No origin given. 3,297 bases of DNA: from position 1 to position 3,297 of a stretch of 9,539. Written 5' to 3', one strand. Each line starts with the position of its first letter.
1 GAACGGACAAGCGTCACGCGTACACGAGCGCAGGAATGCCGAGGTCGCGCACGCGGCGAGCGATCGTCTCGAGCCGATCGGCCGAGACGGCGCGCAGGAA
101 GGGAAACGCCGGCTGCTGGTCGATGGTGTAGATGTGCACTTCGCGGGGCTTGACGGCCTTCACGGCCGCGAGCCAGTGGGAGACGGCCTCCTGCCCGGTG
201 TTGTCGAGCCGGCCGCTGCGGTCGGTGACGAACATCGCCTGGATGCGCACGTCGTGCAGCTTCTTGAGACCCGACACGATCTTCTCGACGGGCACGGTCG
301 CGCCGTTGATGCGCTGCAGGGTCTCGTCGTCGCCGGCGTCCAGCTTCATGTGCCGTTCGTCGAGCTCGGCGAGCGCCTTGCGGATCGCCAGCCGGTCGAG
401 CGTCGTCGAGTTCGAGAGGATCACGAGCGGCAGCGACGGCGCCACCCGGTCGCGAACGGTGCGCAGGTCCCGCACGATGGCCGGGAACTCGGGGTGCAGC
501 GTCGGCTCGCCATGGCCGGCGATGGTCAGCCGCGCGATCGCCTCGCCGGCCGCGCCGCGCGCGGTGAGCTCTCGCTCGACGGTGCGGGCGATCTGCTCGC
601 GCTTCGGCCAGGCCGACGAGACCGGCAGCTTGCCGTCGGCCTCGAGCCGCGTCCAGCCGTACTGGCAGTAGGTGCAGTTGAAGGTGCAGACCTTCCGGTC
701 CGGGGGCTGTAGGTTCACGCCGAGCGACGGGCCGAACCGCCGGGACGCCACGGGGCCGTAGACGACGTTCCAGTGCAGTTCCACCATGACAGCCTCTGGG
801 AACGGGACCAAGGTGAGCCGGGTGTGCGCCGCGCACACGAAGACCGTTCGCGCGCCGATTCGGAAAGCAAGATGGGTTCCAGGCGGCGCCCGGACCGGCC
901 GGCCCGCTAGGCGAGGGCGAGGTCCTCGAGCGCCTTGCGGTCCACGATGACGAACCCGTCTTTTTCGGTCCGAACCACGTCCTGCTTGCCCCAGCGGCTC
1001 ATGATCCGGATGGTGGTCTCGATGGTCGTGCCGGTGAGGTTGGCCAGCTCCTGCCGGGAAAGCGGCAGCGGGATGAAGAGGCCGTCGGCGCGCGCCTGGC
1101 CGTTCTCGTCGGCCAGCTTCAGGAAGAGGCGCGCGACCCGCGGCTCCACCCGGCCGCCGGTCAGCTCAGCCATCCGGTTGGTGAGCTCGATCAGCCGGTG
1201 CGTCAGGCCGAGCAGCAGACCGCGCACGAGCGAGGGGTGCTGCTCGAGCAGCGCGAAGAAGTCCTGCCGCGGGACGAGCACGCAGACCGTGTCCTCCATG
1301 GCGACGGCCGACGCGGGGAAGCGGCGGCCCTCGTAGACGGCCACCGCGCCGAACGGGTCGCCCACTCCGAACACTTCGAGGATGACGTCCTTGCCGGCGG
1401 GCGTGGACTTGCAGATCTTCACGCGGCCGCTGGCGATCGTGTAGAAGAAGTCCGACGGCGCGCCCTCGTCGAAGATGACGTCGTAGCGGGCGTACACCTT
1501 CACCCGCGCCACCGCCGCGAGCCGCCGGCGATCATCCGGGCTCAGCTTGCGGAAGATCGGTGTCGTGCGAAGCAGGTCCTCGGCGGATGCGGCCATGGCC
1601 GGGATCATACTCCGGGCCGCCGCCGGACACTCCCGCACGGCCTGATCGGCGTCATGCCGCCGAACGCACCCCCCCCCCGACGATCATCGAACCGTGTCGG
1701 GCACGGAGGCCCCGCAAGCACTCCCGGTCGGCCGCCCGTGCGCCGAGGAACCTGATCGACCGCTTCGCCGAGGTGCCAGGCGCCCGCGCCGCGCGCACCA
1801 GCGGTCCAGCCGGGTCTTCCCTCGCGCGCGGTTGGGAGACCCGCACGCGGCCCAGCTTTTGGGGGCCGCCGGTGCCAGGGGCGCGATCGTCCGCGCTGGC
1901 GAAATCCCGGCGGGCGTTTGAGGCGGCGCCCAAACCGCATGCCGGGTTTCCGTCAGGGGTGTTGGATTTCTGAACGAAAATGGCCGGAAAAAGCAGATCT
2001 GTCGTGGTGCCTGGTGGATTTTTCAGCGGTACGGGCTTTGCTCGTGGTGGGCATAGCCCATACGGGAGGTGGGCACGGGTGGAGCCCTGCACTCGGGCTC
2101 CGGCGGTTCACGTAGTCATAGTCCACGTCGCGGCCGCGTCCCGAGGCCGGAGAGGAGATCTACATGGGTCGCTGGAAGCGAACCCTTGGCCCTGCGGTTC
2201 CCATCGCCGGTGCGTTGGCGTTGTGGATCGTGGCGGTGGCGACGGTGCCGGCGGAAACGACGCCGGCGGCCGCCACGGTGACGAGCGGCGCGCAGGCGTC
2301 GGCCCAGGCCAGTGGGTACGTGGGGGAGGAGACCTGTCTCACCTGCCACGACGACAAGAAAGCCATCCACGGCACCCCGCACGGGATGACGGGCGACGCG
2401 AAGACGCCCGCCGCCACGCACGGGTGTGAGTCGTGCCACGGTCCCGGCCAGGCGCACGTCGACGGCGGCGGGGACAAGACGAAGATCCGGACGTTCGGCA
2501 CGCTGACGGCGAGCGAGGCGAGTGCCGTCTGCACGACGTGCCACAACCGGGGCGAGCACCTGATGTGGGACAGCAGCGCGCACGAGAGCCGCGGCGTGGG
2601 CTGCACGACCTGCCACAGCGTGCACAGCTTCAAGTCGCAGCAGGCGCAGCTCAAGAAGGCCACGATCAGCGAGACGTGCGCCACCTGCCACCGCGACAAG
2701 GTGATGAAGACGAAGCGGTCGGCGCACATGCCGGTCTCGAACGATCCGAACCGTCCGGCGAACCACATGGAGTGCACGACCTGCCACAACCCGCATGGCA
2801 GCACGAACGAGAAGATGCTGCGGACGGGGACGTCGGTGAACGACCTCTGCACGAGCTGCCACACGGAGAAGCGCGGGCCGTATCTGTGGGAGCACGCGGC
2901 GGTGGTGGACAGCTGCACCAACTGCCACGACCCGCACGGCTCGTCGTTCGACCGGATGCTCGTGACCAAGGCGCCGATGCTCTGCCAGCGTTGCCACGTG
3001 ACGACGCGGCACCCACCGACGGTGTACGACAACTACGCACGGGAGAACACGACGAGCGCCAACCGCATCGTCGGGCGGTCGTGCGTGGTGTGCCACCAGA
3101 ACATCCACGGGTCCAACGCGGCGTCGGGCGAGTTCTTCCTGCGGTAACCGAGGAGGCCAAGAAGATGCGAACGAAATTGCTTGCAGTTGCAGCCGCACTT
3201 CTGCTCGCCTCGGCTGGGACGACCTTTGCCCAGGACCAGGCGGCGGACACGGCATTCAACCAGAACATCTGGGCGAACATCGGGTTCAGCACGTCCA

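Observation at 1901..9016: Complete promoter-cytochrome-porin electron conduit module duplicated in tandem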

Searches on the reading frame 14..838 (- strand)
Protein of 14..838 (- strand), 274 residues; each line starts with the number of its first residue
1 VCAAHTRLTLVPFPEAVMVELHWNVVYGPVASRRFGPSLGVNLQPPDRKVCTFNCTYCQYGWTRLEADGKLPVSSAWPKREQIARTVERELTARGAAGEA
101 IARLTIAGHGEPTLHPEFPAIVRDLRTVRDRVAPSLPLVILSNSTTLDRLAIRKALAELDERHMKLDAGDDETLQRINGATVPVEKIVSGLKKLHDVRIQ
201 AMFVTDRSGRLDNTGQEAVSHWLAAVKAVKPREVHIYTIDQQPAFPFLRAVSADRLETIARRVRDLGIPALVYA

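Call 4: search_protein_families(library=ncbifam, proteins=[window:14-838:-], max_evalue=0.01)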
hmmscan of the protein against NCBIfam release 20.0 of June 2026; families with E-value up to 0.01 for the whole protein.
window:14-838:- (274 aa): 6 families
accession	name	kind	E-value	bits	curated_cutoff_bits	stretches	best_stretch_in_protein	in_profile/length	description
TIGR02666.1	moaA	equivalog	1.4e-09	37.4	284.05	1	50-200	19-156/336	GTP 3',8-cyclase MoaA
NF038283.1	viperin_w_prok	equivalog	2.4e-07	30.2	180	1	49-178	10-126/281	viperin family antiviral radical SAM protein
TIGR02668.1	moaA_archaeal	equivalog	9.3e-06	24.8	325.25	1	49-200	18-149/303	GTP 3',8-cyclase MoaA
NF001199.0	PRK00164.2-1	equivalog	3e-05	23.3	231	1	50-199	21-150/308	GTP 3',8-cyclase MoaA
TIGR04317.1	W_rSAM_matur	equivalog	5e-05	22.6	380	1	92-201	42-143/349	tungsten cofactor oxidoreductase radical SAM maturase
TIGR04321.1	spiroSPASM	subfamily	0.008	14.9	250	1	91-203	271-385/510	spiro-SPASM protein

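Call 5: search_protein_families(library=pfam, proteins=[window:14-838:-], max_evalue=0.01)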
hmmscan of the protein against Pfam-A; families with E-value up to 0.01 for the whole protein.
window:14-838:- (274 aa): 1 family
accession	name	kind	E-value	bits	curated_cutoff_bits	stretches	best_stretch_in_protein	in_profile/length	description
PF04055.27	Radical_SAM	-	3.7e-15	56.9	29.5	1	50-201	6-143/166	Radical SAM superfamily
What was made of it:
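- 14..838 (-): Radical SAM protein (274 aa). It is a conserved upstream neighbour of the array. Pfam Radical_SAM, E 3.7e-15 (call 5).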

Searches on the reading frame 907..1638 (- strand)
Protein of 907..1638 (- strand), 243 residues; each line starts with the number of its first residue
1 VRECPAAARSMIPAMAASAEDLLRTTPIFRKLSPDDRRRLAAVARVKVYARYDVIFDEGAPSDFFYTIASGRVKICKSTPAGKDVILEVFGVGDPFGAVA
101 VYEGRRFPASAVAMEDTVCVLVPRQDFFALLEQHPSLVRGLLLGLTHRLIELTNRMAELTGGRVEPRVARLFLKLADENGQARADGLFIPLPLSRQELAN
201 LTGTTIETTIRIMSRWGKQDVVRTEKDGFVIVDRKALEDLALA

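Call 4: search_protein_families(library=ncbifam, proteins=[window:907-1638:-], max_evalue=0.01)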
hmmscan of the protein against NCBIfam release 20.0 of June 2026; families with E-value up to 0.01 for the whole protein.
window:907-1638:- (243 aa): 12 families
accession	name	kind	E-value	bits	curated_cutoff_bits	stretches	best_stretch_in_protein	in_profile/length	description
NF050806.1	TransRegFixKCaul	equivalog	5.2e-20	71.6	300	1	40-240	19-213/215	transcriptional regulator FixK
NF008732.0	PRK11753.1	equivalog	1.4e-16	60.6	266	1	41-233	20-212/214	cAMP-activated global transcriptional regulator CRP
NF053664.1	TransRegPtrACyano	equivalog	2.8e-15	56.2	300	1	66-234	31-192/196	Crp/Fnr family transcriptional regulator PtrA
NF006901.0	PRK09392.1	equivalog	1.8e-13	50.3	211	1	20-241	6-221/236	transcriptional activator FtrB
NF007707.0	PRK10402.1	subfamily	1.1e-11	44.8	180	1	42-242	29-219/226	transcriptional regulator YeiL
NF052518.1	TransRegLdrP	equivalog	4.9e-11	43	300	1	47-239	2-186/195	transcriptional regulator LdrP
NF008365.0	PRK11161.1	subfamily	7.2e-11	41.8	228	1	44-241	47-243/250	fumarate/nitrate reduction transcriptional regulator Fnr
TIGR03697.1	NtcA_cyano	equivalog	6.3e-10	39.1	244.95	1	54-233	3-184/193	global nitrogen regulator NtcA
NF041163.2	encap_f2b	equivalog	1.9e-09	37.2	400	1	23-139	73-191/450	family 2B encapsulin nanocompartment shell protein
NF045989.1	TransRegFnrLRhodb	equivalog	3.2e-08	33.1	300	1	35-232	27-225/245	transcriptional regulator FnrL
NF010499.0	PRK13918.1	equivalog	3.2e-07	30.1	274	1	48-241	16-201/205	CRP/FNR family transcriptional regulator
NF058543.1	ActPatMycb56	equivalog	0.00032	19.7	460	1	28-149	3-122/317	acetyltransferase Pat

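Call 5: search_protein_families(library=pfam, proteins=[window:907-1638:-], max_evalue=0.01)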
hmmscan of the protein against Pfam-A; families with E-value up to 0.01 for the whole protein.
window:907-1638:- (243 aa): 3 families
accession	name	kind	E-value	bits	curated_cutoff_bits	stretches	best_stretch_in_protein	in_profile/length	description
PF00027.35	cNMP_binding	-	2.2e-21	76.1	27.5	1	47-134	2-89/89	Cyclic nucleotide-binding domain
PF13545.12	HTH_Crp_2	-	4.9e-17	62.1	27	1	167-240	2-70/70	Crp-like helix-turn-helix domain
PF00325.26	Crp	-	1e-05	25.6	21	1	191-219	1-29/32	Bacterial regulatory proteins, crp family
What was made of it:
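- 907..1638 (-): Crp/Fnr-family transcription regulator (243 aa), divergent from module 1. Pfam cNMP_binding plus HTH_Crp_2 (call 5).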

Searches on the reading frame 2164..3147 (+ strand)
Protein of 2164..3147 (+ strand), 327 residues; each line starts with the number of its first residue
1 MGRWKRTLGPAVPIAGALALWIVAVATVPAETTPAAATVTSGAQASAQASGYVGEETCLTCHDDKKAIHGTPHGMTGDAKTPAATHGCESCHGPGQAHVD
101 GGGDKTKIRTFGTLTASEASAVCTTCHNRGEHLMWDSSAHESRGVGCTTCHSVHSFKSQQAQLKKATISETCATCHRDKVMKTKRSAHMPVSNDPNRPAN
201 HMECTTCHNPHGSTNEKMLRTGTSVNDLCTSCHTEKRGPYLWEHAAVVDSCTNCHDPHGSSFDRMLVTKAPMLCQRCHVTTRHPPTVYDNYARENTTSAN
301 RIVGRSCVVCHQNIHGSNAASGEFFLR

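Call 4: search_protein_families(library=ncbifam, proteins=[window:2164-3147:+], max_evalue=0.01)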
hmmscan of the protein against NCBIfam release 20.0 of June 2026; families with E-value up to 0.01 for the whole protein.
window:2164-3147:+ (327 aa): 11 families
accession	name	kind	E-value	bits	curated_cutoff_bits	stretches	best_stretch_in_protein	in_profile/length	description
NF041028.1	decahem_GSU2203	exception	1e-72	245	325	1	42-321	23-305/317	GSU2203 family decaheme c-type cytochrome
TIGR03508.1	decahem_SO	subfamily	2.3e-71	240.3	192.2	1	54-320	1-257/258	DmsE family decaheme c-type cytochrome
TIGR01905.1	paired_CXXCH_1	subfamily_domain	1.1e-27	95.7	25.2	3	198-236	3-39/41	doubled CXXCH domain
NF008659.0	PRK11659.1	equivalog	2.4e-12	46.9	184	1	34-186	28-178/188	cytochrome c nitrite reductase pentaheme subunit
TIGR03153.1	cytochr_NrfH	equivalog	1.3e-07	31.8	134.2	1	221-315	23-113/138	cytochrome c nitrite reductase small subunit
TIGR03146.1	cyt_nit_nrfB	equivalog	6.1e-07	29.8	166.6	1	55-178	11-143/145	cytochrome c nitrite reductase pentaheme subunit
NF041198.1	UshA_like_PCGU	equivalog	0.0002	20.1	275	1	56-129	443-510/519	UshA-like (seleno)protein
NF045722.1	c3_cytochr_TmcA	equivalog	0.00066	19.5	114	1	182-279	38-125/125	acidic tetraheme cytochrome c3 TmcA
TIGR04315.1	octaheme_Shew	subfamily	0.0014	17.7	375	0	266-316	182-232/440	tetrathionate reductase family octaheme c-type cytochrome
NF049875.1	NetB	exception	0.0023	17.8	380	1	34-185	51-203/211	Nrf-like electron transfer protein NetB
NF043009.1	Cyt554Puf2C_Caul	equivalog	0.0069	15.2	800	1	142-212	129-190/416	cytochrome c-554 Puf2C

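Call 5: search_protein_families(library=pfam, proteins=[window:2164-3147:+], max_evalue=0.01)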
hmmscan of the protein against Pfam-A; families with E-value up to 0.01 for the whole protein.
window:2164-3147:+ (327 aa): 8 families
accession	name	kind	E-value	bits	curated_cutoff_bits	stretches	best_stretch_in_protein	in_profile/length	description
PF09699.15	Paired_CXXCH_1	-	2.9e-35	120.1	20.6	3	198-237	3-40/41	Doubled CXXCH motif (Paired_CXXCH_1)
PF14522.11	Cytochrome_C7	-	3.5e-15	56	24.8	3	200-256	12-67/67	Cytochrome c7 and related cytochrome c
PF14537.11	Cytochrom_c3_2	-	2.9e-13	50.5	25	2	139-234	1-79/79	Cytochrome c3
PF22113.1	Mtrc-MtrF_II-IV_dom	-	1.9e-09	37.7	30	0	53-97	118-168/176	Outer membrane cytochrome MtrC/MtrF-like, domains II/IV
PF22678.1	Cytochrom_c_NrfB-like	-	1.2e-08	35.8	27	1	88-175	1-89/89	Cytochrome c-type protein NrfB-like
PF13435.11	Cytochrome_C554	-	2.1e-06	29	20.8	0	48-93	41-84/84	Cytochrome c554 and c-prime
PF02085.21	Cytochrom_CIII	-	0.00072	20.3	22.9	0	119-208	29-101/101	Class III cytochrome C family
PF03264.19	Cytochrom_NNT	-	0.0097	16.1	24.1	0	273-314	127-167/174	NapC/NirT cytochrome c family, N-terminal region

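Call 13: find_related_loci(query=A1, collection=genome_contigs, flank=10000)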
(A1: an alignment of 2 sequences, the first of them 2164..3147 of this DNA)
Query A1 (327 aa) in genome_contigs; peptide patterns used: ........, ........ (x = any residue, [..] = any of these).
86 stretches matched a pattern; 51 encode a relative of the query (tblastn E <= 1e-3); 50 distinct loci.
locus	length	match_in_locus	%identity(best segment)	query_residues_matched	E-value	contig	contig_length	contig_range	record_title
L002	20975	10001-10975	93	1-325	0e+0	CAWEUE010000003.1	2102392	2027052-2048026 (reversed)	MAG: uncultured Acidobacteriota bacterium isolate MFD05684.bin.2.83 genome assembly, contig: contig_32025, whole genome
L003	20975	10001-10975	68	1-327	6e-146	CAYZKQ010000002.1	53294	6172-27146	MAG TPA_asm: uncultured Vicinamibacterales bacterium isolate binchicken_co30_140 genome assembly, contig: NODE_625_lengt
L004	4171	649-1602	60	1-327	7e-126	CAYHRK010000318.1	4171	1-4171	MAG TPA_asm: uncultured Vicinamibacterales bacterium isolate ERP119705_co14_214 genome assembly, contig: NODE_44642_leng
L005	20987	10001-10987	58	1-326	3e-122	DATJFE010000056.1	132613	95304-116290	MAG TPA_asm: Vicinamibacterales bacterium isolate SMAG_U15451 k141_6845531, whole genome shotgun sequence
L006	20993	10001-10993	58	1-327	2e-121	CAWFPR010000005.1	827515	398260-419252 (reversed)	MAG: uncultured Acidobacteriota bacterium isolate MFD05442.bin.1.130 genome assembly, contig: contig_15785, whole genome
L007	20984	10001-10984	58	1-327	2e-119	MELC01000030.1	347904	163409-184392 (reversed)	MAG: Acidobacteria bacterium RIFCSPLOWO2_12_FULL_66_21 rifcsplowo2_12_scaffold_227, whole genome shotgun sequence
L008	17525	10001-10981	54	1-327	8e-117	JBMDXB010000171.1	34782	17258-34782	MAG: Vicinamibacterales bacterium isolate FBaNitSoil1_11 FBaNitSoil1_contig171, whole genome shotgun sequence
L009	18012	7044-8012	55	6-327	2e-112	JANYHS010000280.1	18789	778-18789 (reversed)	MAG: Acidobacteria bacterium isolate GL140_1_metabinner_89_sub GL140_1_k141_1035876, whole genome shotgun sequence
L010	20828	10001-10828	59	44-327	6e-112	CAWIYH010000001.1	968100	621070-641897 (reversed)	MAG: uncultured Acidobacteriota bacterium isolate MFD04944.bin.1.167 genome assembly, contig: contig_30720, whole genome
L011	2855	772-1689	54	12-327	1e-115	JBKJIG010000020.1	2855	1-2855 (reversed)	MAG: Gaiellales bacterium isolate ant_bin.151 S1Ck117_5665348_flag_0_multi_11.1925_len_2855, whole genome shotgun sequen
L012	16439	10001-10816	59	48-327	1e-109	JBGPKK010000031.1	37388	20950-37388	MAG: Vicinamibacteria bacterium isolate OBJ_0618_7090110_288 k141_4578898_length_37388_cov_33.3767, whole genome shotgun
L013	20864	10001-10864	57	34-327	2e-108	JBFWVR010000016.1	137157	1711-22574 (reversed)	MAG: Vicinamibacterales bacterium isolate CA_2019_TPBF_99 NODE_1174_length_137157_cov_14.126082_TPBF, whole genome shotg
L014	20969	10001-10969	53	1-327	3e-107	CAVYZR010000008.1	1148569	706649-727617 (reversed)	MAG: uncultured Acidobacteriota bacterium isolate MFD02242.bin.1.228 genome assembly, contig: contig_654, whole genome s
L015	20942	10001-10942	52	15-327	1e-106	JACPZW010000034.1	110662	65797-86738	MAG: Acidobacteria bacterium isolate NC_groundwater_900_Pr1_S-0.2um_67_29 Montesol18-Sp2_coassembly_scaffold_602975, who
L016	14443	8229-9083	56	33-327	7e-106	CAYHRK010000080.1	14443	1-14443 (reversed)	MAG TPA_asm: uncultured Vicinamibacterales bacterium isolate ERP119705_co14_214 genome assembly, contig: NODE_4892_lengt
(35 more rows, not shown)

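Call 19: search_solved_structures(query=window:2164-3147:+, max_evalue=0.001, show_alignments=1)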
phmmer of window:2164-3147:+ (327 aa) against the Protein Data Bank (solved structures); distinct sequences matched with E-value up to 0.001: 5.
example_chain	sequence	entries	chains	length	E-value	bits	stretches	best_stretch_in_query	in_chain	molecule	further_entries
6r2q_A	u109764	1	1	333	6e-58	199.8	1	30-325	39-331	Cystathionine beta-synthase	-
6qvm_A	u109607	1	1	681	6e-14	55.2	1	60-235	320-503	Multiheme cytochrome cf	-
2ozy_A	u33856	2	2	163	5.9e-09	38.8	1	55-180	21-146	Cytochrome c-type protein nrfB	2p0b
8ydm_C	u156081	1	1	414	0.00027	23.5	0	142-210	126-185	Cytochrome c-554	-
6i5b_A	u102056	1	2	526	0.00078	22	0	44-75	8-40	Uncharacterized protein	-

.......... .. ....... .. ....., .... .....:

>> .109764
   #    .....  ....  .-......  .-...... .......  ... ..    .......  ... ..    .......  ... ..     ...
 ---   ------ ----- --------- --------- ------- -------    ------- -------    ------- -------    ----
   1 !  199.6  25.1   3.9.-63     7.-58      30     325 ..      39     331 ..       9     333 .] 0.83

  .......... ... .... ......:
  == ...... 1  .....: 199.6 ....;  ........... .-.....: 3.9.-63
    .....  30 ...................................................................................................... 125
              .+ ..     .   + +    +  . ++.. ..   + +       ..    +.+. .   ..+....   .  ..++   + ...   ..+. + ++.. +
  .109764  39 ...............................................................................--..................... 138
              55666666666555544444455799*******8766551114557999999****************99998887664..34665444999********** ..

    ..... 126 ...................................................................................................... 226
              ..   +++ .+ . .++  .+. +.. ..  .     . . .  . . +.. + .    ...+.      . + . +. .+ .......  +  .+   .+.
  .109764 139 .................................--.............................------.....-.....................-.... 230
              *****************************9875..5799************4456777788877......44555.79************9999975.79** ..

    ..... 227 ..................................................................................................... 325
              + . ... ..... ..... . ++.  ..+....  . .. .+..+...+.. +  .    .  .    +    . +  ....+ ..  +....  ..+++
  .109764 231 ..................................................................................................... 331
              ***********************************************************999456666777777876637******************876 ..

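Call 30: search_protein_families(library=pfam, proteins=[L002:541-3399:-, L002:3516-4112:-, L002:83-553:+, L002:13237-15690:+, L002:16070-16840:+, L002:17108-18196:-, L002:18249-20459:-, L002:15596-15928:+, L002:16893-17345:-], max_evalue=0.001)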
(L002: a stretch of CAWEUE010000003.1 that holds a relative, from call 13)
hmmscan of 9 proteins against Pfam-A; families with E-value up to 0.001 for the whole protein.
L002:541-3399:- (952 aa): 0 families

L002:3516-4112:- (198 aa): 0 families

L002:83-553:+ (156 aa): 0 families

L002:13237-15690:+ (817 aa): 5 families
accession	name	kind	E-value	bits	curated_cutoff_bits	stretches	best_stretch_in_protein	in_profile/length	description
PF02421.24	FeoB_N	-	1.1e-48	165.1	27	1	248-402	2-155/156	Ferrous iron transport protein B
PF07670.19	Gate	-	2.1e-28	99.3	29.6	2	527-620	3-102/104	Nucleoside recognition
PF01926.29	MMR_HSR1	-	1e-19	71.1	21.9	1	248-360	1-112/113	50S ribosome-binding GTPase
PF07664.17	FeoB_C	-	4e-11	42.9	26.6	1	628-678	2-54/54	Ferrous iron transport protein B C terminus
PF00034.26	Cytochrom_C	-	1.5e-05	26.7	21.3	1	87-140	1-54/90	Cytochrome c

L002:16070-16840:+ (256 aa): 1 family
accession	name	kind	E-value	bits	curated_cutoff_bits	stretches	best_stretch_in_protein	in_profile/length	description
PF05573.18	NosL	-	9.4e-10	39.4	24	1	135-249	1-126/131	NosL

L002:17108-18196:- (362 aa): 1 family
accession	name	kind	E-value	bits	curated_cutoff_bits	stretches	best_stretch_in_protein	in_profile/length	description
PF00355.32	Rieske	-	7.9e-10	39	20.3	1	278-344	19-85/88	Rieske [2Fe-2S] domain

L002:18249-20459:- (736 aa): 3 families
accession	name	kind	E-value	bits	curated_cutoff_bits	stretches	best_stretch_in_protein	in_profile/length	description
PF00384.28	Molybdopterin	-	3.5e-59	201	24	1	87-512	1-352/353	Molybdopterin oxidoreductase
PF01568.27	Molydop_binding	-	1.2e-29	103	26.8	1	606-712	2-110/110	Molydopterin dinucleotide binding domain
PF04879.21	Molybdop_Fe4S4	-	1.1e-11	45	22.7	1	32-79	3-50/55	Molybdopterin oxidoreductase Fe4S4 domain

L002:15596-15928:+ (110 aa): 1 family
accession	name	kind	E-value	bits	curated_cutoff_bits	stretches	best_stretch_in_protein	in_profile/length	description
PF04023.20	FeoA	-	1e-13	51.6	23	1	36-104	2-73/74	FeoA domain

L002:16893-17345:- (150 aa): 1 family
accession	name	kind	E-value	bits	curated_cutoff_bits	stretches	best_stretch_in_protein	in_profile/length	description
PF20540.3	DUF6755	-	3.6e-13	50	27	1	78-148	3-73/75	Family of unknown function (DUF6755)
